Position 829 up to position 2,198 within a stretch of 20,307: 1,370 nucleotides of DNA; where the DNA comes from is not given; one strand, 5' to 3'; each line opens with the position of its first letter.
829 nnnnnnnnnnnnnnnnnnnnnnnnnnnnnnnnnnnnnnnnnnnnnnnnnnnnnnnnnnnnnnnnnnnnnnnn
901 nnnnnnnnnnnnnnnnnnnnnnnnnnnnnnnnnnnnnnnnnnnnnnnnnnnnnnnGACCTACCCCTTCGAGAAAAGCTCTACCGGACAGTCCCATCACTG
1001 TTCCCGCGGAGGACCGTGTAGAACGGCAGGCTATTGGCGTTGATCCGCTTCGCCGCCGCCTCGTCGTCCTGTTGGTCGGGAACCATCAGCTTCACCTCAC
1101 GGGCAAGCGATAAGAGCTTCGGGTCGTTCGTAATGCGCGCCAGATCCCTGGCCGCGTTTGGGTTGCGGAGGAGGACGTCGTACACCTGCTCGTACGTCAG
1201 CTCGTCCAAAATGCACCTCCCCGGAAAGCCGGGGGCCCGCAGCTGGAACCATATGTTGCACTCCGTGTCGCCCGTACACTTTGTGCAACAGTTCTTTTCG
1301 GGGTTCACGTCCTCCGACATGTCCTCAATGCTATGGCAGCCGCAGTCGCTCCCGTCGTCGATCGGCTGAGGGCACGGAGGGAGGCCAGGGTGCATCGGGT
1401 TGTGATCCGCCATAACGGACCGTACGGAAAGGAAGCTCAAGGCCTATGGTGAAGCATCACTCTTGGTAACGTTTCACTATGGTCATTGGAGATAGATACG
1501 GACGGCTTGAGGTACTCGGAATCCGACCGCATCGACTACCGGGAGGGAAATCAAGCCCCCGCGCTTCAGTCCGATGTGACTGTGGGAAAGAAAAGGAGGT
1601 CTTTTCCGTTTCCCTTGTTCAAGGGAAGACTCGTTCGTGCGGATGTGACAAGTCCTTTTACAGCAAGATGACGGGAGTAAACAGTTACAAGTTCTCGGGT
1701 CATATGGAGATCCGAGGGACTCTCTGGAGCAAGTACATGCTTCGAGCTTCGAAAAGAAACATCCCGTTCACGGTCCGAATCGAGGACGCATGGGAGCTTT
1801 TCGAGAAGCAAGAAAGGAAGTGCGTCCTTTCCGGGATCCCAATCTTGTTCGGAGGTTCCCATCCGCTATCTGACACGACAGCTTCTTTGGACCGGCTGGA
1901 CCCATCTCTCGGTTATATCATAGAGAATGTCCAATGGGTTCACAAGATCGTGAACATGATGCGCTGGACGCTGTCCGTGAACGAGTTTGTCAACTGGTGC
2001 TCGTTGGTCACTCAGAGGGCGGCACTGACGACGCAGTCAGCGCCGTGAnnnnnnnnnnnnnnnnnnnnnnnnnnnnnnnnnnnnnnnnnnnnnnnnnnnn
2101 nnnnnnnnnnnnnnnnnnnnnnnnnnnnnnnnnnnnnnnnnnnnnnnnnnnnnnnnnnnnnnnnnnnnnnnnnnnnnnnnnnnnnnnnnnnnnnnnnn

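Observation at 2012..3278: Three-gene coupled operon: tiny ORF, J-domain protein, nitrilase-superfamily hydrolase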

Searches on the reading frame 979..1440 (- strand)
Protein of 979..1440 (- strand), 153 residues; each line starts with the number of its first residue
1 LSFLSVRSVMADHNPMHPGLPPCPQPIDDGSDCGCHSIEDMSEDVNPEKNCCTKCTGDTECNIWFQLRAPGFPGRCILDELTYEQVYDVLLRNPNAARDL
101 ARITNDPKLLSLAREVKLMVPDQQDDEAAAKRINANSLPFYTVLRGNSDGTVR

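Call 4: search_protein_families(library=pfam, proteins=[window:979-1440:-], max_evalue=0.01)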
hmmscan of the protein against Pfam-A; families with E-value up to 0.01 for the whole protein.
window:979-1440:- (153 aa): 0 families

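Call 6: search_protein_families(library=phrogs, proteins=[window:979-1440:-], max_evalue=0.01)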
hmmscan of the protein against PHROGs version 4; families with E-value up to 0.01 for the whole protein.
window:979-1440:- (153 aa): 0 families

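Call 55: search_solved_structures(query=A6, max_evalue=1, show_alignments=1)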
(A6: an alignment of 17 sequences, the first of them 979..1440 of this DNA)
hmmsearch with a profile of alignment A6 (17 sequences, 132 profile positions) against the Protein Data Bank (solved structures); distinct sequences matched with E-value up to 1: 0.

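Call 56: find_homologous_proteins(query=window:979-1440:-)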
Query window:979-1440:- (153 aa): 30 proteins with E <= 0.001 among 70 candidates.
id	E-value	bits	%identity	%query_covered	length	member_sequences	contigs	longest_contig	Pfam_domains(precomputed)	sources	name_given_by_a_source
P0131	1.4e-88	313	92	94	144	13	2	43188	-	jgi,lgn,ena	-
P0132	2.1e-74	267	77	100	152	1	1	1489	-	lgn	-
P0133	7.4e-71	255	78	94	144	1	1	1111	-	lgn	-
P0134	1.2e-70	254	74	92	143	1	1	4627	-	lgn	-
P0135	1.3e-70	254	78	92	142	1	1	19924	-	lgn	-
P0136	3.6e-70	253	77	92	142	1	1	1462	-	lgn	-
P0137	8.2e-70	252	78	92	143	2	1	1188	-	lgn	-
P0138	3.9e-68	246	77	92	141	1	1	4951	-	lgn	-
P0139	3.4e-66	240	79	78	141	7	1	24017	-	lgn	-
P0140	1.8e-63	231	75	92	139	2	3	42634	-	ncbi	-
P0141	6.9e-59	216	69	92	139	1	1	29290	-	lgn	-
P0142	5.4e-58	213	68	92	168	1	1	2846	-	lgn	-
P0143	3.6e-54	201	71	74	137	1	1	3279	-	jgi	jgi:hypothetical protein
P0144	1.5e-50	189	72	78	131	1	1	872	-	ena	-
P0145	3.2e-50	188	74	75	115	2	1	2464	-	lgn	-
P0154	1.2e-37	147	56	86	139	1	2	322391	-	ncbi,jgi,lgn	-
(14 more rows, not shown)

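Call 77: find_encoding_contigs(protein=P0154, flank=4000, max_places=1)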
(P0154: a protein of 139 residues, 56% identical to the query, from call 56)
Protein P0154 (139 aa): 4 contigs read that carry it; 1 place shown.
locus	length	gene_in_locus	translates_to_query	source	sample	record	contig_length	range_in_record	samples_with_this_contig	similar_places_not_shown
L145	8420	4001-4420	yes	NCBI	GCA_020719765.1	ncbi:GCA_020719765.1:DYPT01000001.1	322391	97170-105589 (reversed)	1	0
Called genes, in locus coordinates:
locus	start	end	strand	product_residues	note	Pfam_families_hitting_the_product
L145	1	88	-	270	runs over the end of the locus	-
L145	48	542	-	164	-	-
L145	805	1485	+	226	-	-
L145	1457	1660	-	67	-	-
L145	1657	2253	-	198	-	-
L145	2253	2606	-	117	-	-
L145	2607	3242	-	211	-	-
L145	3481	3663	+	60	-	-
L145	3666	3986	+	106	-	-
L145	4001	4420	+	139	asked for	-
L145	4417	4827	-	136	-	-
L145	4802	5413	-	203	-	-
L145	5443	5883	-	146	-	-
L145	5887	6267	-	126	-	-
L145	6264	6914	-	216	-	PF12917:YfbR-like, PF13023:HD_3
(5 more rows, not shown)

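Call 96: find_related_loci(query=A9, collection=viral_contigs, flank=5000)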
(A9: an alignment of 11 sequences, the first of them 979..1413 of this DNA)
Query A9 (144 aa) in viral_contigs; peptide patterns used: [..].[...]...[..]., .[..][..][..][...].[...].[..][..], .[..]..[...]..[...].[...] (x = any residue, [..] = any of these).
43 stretches matched a pattern; 8 encode a relative of the query (tblastn E <= 1e-3); 8 distinct loci.
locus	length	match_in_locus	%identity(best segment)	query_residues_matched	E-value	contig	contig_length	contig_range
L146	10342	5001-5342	57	31-144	5e-38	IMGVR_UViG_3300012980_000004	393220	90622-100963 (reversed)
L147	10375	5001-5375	53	18-142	3e-37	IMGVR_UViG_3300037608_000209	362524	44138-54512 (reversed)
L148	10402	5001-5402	51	10-141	3e-36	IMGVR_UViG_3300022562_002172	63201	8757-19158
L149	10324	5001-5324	54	36-143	2e-34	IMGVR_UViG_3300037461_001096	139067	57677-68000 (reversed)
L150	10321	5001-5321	55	36-142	3e-34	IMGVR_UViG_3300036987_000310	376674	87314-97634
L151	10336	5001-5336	51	31-143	4e-31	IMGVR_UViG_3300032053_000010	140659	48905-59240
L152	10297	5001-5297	42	43-138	1e-20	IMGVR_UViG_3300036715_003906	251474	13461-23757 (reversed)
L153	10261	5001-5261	38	46-137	2e-13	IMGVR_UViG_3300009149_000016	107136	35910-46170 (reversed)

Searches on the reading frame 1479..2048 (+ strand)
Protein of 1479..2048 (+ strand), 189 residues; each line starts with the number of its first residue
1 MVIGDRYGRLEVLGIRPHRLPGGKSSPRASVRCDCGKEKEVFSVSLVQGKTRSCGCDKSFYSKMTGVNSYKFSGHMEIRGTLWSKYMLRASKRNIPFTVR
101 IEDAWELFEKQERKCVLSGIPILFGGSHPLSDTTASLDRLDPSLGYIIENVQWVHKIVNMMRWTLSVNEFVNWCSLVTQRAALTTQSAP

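Call 4: search_protein_families(library=pfam, proteins=[window:1479-2048:+], max_evalue=0.01)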
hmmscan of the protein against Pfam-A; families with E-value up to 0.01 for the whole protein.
window:1479-2048:+ (189 aa): 0 families

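Call 6: search_protein_families(library=phrogs, proteins=[window:1479-2048:+], max_evalue=0.01)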
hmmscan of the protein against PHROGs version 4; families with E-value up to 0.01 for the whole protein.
window:1479-2048:+ (189 aa): 8 families
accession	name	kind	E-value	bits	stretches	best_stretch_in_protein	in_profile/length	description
phrog_3322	-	DNA, RNA and nucleotide metabolism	1.2e-19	71.8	1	81-180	54-151/162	endonuclease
phrog_374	-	DNA, RNA and nucleotide metabolism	6.6e-14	52.6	1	3-161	198-350/617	HNH endonuclease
phrog_1035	-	DNA, RNA and nucleotide metabolism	1.8e-13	52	1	33-180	66-228/271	endonuclease VII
phrog_3118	-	DNA, RNA and nucleotide metabolism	6.2e-09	36.7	1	88-162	23-96/287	HNH endonuclease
phrog_4592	-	moron, auxiliary metabolic gene and host takeover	2.9e-05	25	1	89-162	70-134/170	decoy of host sigma70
phrog_1400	-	moron, auxiliary metabolic gene and host takeover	0.00015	22.7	1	88-182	18-106/251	Srd anti-sigma factor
phrog_22195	-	unknown function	0.00029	21.6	1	21-56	25-57/148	-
phrog_8790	-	DNA, RNA and nucleotide metabolism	0.0041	18.1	0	134-157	74-97/241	restriction endonuclease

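Call 7: search_protein_families(library=ncbifam, proteins=[window:1479-2048:+], max_evalue=0.01)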
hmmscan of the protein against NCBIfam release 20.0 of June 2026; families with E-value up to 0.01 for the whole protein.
window:1479-2048:+ (189 aa): 0 families
